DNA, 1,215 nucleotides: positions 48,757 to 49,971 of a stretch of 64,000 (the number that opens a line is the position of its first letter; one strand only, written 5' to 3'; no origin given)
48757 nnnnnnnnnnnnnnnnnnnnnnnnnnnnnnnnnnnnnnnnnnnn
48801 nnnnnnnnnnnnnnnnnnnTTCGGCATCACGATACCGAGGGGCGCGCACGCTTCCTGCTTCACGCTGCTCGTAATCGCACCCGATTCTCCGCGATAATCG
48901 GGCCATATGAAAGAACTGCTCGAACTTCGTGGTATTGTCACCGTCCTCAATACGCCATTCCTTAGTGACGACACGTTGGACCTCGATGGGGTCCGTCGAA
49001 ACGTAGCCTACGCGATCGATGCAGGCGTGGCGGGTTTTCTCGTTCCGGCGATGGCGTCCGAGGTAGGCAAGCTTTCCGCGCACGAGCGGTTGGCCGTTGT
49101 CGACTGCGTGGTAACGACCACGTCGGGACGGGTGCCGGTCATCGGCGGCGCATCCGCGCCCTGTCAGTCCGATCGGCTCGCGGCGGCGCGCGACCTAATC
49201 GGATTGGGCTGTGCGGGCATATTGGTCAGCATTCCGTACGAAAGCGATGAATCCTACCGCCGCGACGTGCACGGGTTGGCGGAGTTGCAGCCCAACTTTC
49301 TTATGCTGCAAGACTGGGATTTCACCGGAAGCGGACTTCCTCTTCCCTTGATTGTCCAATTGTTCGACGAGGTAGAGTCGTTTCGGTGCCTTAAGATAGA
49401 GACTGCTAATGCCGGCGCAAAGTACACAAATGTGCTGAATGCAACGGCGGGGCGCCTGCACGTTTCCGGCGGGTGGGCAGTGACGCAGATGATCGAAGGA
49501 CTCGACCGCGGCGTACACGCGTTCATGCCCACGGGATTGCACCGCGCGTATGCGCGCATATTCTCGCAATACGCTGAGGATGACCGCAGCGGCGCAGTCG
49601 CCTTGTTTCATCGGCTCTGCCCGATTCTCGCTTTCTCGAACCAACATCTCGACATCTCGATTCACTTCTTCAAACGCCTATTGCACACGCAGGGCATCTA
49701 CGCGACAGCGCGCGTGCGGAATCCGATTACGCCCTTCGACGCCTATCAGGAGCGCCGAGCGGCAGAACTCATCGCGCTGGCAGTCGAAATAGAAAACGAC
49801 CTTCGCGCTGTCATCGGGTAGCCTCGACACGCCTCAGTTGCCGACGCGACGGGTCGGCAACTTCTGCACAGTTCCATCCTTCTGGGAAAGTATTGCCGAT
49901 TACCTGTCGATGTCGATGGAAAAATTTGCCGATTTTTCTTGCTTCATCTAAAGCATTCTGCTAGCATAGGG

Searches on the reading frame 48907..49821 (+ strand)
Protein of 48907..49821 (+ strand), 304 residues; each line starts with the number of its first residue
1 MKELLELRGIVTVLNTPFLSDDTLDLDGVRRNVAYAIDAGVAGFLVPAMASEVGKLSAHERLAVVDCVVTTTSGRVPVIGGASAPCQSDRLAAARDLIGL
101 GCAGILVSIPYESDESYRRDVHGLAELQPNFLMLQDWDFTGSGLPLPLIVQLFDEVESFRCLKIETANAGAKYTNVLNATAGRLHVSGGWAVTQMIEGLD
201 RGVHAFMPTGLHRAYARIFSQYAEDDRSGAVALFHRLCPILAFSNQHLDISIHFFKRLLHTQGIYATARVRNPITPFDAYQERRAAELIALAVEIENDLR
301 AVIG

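Call 4: search_protein_families(library=pfam, proteins=[window:48907-49821:+])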
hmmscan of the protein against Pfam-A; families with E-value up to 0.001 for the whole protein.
window:48907-49821:+ (304 aa): 1 family
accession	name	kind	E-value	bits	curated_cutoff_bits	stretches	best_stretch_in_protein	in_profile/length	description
PF00701.28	DHDPS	-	4.6e-19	68.7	22.1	1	7-285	2-282/289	Dihydrodipicolinate synthetase family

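Call 23: search_solved_structures(query=window:48907-49821:+, max_evalue=0.01, show_alignments=2)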
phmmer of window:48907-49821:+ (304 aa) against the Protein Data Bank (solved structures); distinct sequences matched with E-value up to 0.01: 87 (the best 60 are shown).
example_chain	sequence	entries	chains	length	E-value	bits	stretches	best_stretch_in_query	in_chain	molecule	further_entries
3fkk_A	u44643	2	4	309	7.6e-16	61.5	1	8-294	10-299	L-2-keto-3-deoxyarabonate dehydratase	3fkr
7c0c_A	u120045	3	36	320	8.8e-16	61.3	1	8-294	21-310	L-2-keto-3-deoxyarabonate dehydratase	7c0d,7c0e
2yxg_A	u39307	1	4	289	1.9e-10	43.9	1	8-241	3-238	Dihydrodipicolinate synthase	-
2vc6_A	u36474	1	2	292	8.1e-10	41.7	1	8-113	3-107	DIHYDRODIPICOLINATE SYNTHASE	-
7loy_A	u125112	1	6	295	2.8e-09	40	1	11-114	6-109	4-hydroxy-tetrahydrodipicolinate synthase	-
7mjf_A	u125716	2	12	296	2.8e-09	40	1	11-114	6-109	4-hydroxy-tetrahydrodipicolinate synthase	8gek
7lvl_A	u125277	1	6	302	2.9e-09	39.9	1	11-114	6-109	4-hydroxy-tetrahydrodipicolinate synthase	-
4icn_A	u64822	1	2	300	4.3e-09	39.4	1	8-115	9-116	DIHYDRODIPICOLINATE SYNTHASE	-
4pfm_A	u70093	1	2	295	4.7e-09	39.3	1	8-115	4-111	4-hydroxy-tetrahydrodipicolinate synthase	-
6mqh_A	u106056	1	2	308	1.7e-08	37.4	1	5-114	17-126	4-hydroxy-tetrahydrodipicolinate synthase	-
3pb2_A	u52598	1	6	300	4.3e-08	36.1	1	7-113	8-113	Dihydrodipicolinate synthase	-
3pb0_A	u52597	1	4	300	4.4e-08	36.1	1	7-113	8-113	Dihydrodipicolinate synthase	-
1o5k_A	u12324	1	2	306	5.7e-08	35.7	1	7-113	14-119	4-hydroxy-tetrahydrodipicolinate synthase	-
6xgs_A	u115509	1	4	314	8.3e-08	35.2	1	7-116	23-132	4-hydroxy-tetrahydrodipicolinate synthase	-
5c55_A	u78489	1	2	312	9.7e-08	34.9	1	8-113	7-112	Dihydrodipicolinate synthase/N-acetylneuraminate lyase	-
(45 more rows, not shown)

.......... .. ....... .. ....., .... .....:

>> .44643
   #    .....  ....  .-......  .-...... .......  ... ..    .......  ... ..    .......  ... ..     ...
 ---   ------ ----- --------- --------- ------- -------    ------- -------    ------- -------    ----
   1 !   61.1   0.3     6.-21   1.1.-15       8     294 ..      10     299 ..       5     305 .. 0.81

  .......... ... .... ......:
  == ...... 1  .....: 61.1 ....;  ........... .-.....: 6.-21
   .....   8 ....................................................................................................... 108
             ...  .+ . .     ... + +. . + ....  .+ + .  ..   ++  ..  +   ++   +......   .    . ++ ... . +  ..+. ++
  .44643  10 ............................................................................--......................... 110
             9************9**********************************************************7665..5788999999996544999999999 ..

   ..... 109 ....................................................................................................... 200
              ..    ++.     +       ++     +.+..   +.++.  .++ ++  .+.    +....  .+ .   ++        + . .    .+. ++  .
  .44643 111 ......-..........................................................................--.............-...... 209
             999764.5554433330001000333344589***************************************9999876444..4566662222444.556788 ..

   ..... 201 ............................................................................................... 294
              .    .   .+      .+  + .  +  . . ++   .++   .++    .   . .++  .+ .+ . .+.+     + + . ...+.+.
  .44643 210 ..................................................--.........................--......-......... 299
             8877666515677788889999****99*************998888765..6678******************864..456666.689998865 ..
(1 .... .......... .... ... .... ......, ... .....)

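Call 26: search_protein_families(library=ncbifam, proteins=[window:48907-49821:+], max_evalue=0.001)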
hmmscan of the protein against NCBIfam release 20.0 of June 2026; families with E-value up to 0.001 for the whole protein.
window:48907-49821:+ (304 aa): 6 families
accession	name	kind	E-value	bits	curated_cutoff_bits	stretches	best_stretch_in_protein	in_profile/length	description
TIGR00674.1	dapA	equivalog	4.9e-14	51.9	206.15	1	10-157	2-153/286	4-hydroxy-tetrahydrodipicolinate synthase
TIGR02313.1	HpaI-NOT-DapA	exception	3.1e-11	42.6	396.7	1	7-113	1-107/294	2,4-dihydroxyhept-2-ene-1,7-dioic acid aldolase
NF002958.0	PRK03620.1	subfamily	4e-10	39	278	1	9-111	13-114/307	5-dehydro-4-deoxyglucarate dehydratase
TIGR03249.1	KdgD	equivalog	8.9e-09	34.9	373.95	1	8-111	10-112/299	5-dehydro-4-deoxyglucarate dehydratase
NF003164.0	PRK04147.1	equivalog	2.1e-07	30.6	281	1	6-80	3-78/294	N-acetylneuraminate lyase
TIGR00683.1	nanA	equivalog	9.5e-07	28.4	382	1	7-102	1-98/293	N-acetylneuraminate lyase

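Call 40: find_homologous_proteins(query=window:48907-49821:+, max_evalue=1e-10)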
Query window:48907-49821:+ (304 aa): 2201 proteins with E <= 1e-10 among 8000 candidates; the best 120 are listed.
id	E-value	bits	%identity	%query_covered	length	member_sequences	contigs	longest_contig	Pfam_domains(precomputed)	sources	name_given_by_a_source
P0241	8.6e-199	677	100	100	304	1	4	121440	PF00701.29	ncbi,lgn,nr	ncbi:MAG: dihydrodipicolinate synthase family protein [Candidatus Hydrogenedentes bacterium]|nr:dihy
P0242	1.6e-152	525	78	98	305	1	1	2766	PF00701.29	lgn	-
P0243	2.6e-152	524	78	98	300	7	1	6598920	PF00701.29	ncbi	-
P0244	1.4e-151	522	78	98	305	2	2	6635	PF00701.29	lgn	-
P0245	5.5e-151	520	78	98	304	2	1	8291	PF00701.29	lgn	-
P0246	1.0e-150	519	77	98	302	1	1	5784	PF00701.29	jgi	jgi:4-hydroxy-tetrahydrodipicolinate synthase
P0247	2.0e-150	518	78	98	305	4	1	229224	PF00701.29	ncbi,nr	ncbi:MAG: dihydrodipicolinate synthase family protein [Candidatus Hydrogenedentes bacterium]|nr:dihy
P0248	2.8e-150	518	78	98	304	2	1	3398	PF00701.29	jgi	jgi:4-hydroxy-tetrahydrodipicolinate synthase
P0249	6.9e-150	516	77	99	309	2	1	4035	PF00701.29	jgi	-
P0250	1.4e-149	515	77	99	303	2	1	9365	PF00701.29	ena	-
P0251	2.6e-149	514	77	99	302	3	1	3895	PF00701.29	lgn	-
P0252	4.2e-148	510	77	98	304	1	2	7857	PF00701.29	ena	-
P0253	1.9e-147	508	75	98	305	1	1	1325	PF00701.29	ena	-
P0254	2.7e-147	508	76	99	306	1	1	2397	PF00701.29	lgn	-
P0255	2.2e-139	482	72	98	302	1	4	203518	PF00701.29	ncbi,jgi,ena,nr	ncbi:MAG TPA: dihydrodipicolinate synthase family protein [Candidatus Hydrogenedentes bacterium]|nr:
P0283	4.1e-122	425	66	98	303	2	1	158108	PF00701.29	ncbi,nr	ncbi:MAG: dihydrodipicolinate synthase family protein [Candidatus Hydrogenedentes bacterium]|nr:dihy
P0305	1.3e-119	417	64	99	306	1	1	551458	PF00701.29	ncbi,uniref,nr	ncbi:dihydrodipicolinate synthase family protein [Paenibacillus thalictri]|uniref:Dihydrodipicolinat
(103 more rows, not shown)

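Call 41: find_encoding_contigs(protein=P0243, flank=7000, max_places=1)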
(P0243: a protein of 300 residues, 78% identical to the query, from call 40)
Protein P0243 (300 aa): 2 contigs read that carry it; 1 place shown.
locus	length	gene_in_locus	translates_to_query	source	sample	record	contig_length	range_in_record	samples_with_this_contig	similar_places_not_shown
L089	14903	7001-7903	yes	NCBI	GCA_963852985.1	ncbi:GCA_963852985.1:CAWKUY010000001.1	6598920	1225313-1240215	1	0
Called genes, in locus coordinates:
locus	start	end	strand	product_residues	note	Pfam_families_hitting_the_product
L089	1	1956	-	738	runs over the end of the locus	PF01553:Acyltransferase, PF12146:Hydrolase_4, PF00326:Peptidase_S9 (faint), PF00561:Abhydrolase_1, PF12697:Abhydrolase_6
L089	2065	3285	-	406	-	PF00201:UDPGT, PF04101:Glyco_tran_28_C, PF06722:EryCIII-like_C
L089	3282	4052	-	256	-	PF00756:Esterase (faint), PF07859:Abhydrolase_3 (faint), PF02230:Abhydrolase_2 (weak), PF00326:Peptidase_S9 (weak), PF12146:Hydrolase_4 (faint)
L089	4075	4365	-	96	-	PF06902:Fer4_19, PF13370:Fer4_13, PF13459:Fer4_15 (faint)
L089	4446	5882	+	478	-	PF04174:CP_ATPgrasp_1, PF14403:CP_ATPgrasp_2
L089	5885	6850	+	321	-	PF04168:Alpha-E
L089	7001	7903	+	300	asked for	PF00701:DHDPS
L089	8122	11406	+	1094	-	PF13432:TPR_16 (faint), PF07719:TPR_2 (faint), PF09976:TPR_21 (faint), PF12895:ANAPC3 (faint), PF13428:TPR_14 (faint), PF14559:TPR_19 (faint), PF25058:ARM_TT21 (faint), PF25062:ARM_TT21_N (faint), +6 more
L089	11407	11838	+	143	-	-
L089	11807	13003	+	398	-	PF00989:PAS, PF13188:PAS_8 (weak), PF08448:PAS_4 (weak), PF13426:PAS_9 (faint), PF00512:HisKA, PF02518:HATPase_c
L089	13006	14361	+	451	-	PF00072:Response_reg, PF00158:Sigma54_activat, PF14532:Sigma54_activ_2, PF07728:AAA_5 (faint), PF25601:AAA_lid_14, PF02954:HTH_8, PF18024:HTH_50 (faint)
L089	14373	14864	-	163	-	PF02075:RuvC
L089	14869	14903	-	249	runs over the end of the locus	PF20772:TACO1_YebC_N, PF01709:Transcrip_reg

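Call 42: find_encoding_contigs(protein=P0255, flank=7000, max_places=1)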
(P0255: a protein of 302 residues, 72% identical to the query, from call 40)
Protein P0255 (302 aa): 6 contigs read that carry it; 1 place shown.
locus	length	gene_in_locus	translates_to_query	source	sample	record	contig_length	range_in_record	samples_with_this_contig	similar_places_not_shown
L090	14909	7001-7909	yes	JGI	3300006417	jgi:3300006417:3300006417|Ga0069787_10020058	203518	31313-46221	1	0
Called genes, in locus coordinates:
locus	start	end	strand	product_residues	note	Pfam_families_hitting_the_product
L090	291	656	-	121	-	-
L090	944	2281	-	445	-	PF01408:GFO_IDH_MocA, PF19051:GFO_IDH_MocA_C2, PF22725:GFO_IDH_MocA_C3, PF19051:GFO_IDH_MocA_C2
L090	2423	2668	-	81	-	-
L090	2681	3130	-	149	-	-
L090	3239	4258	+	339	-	PF08240:ADH_N, PF00107:ADH_zinc_N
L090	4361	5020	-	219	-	PF06271:RDD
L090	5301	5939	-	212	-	PF07589:PEP_exosort_dom (weak)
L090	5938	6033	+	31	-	-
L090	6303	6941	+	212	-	PF00440:TetR_N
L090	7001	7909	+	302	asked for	PF00701:DHDPS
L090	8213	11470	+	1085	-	PF09976:TPR_21 (faint), PF13428:TPR_14 (faint), PF13431:TPR_17 (faint), PF13432:TPR_16 (faint), PF13174:TPR_6 (faint), PF12895:ANAPC3 (faint), PF25058:ARM_TT21 (faint), PF14559:TPR_19 (weak), +6 more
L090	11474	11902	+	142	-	-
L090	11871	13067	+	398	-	PF00989:PAS, PF13188:PAS_8 (weak), PF00512:HisKA, PF02518:HATPase_c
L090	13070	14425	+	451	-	PF00072:Response_reg, PF00158:Sigma54_activat, PF14532:Sigma54_activ_2, PF07728:AAA_5 (weak), PF25601:AAA_lid_14, PF18024:HTH_50 (faint), PF02954:HTH_8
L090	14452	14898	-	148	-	-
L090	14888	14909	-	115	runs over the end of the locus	PF01329:Pterin_4a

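Call 43: find_encoding_contigs(protein=P0283, flank=7000, max_places=1)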
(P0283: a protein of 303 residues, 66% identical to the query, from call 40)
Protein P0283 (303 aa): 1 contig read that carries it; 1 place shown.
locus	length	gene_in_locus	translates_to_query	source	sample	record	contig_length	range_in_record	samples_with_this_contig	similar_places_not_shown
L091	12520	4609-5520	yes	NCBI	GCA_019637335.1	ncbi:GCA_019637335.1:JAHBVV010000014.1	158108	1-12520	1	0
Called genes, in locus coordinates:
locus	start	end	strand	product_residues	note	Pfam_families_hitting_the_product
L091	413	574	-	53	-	-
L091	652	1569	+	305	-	PF01575:MaoC_dehydratas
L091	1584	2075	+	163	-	PF04461:YajQ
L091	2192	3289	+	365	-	PF02012:BNR (faint), PF13088:BNR_2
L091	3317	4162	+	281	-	PF05721:PhyH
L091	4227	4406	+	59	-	-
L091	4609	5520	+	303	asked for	PF00701:DHDPS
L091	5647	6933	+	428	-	PF01408:GFO_IDH_MocA, PF19051:GFO_IDH_MocA_C2, PF22725:GFO_IDH_MocA_C3 (weak)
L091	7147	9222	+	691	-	PF13646:HEAT_2 (faint)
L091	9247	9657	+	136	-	PF13026:DUF3887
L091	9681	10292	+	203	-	-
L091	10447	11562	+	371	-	PF16743:PliI (faint), PF01839:FG-GAP (faint), PF13517:FG-GAP_3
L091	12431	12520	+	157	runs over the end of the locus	-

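Call 44: find_encoding_contigs(protein=P0305, flank=7000, max_places=1)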
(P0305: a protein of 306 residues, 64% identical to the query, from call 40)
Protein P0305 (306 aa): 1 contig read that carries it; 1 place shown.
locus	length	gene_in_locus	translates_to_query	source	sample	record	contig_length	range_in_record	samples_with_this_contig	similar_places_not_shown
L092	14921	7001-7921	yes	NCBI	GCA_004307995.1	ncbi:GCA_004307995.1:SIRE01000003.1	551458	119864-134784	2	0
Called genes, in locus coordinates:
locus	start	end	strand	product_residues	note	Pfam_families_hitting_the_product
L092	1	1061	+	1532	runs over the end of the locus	PF25390:WD40_RLD, PF00415:RCC1, PF13540:RCC1_2, PF00415:RCC1, PF00415:RCC1, PF00415:RCC1, PF13540:RCC1_2, PF25390:WD40_RLD, +23 more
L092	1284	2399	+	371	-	PF04909:Amidohydro_2 (weak)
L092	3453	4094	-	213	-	-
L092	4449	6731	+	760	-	PF13360:PQQ_2, PF13570:Beta-prop_ACSF4, PF25292:Beta-prop_CGLA (faint), PF13360:PQQ_2, PF02368:Big_2, PF26918:Ig_Eae (weak), PF02368:Big_2, PF00395:SLH, +1 more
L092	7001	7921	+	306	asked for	PF00701:DHDPS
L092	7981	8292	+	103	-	-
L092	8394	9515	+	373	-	PF00724:Oxidored_FMN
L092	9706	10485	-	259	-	-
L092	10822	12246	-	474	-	PF00672:HAMP (weak), PF00512:HisKA, PF02518:HATPase_c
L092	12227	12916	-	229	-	PF00072:Response_reg, PF00486:Trans_reg_C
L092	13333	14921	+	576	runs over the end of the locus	PF00664:ABC_membrane, PF00005:ABC_tran, PF02463:SMC_N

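Call 91: search_protein_families(library=padloc, proteins=[window:48907-49821:+], max_evalue=0.001)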
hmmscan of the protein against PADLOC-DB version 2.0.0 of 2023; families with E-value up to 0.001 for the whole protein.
window:48907-49821:+ (304 aa): 0 families
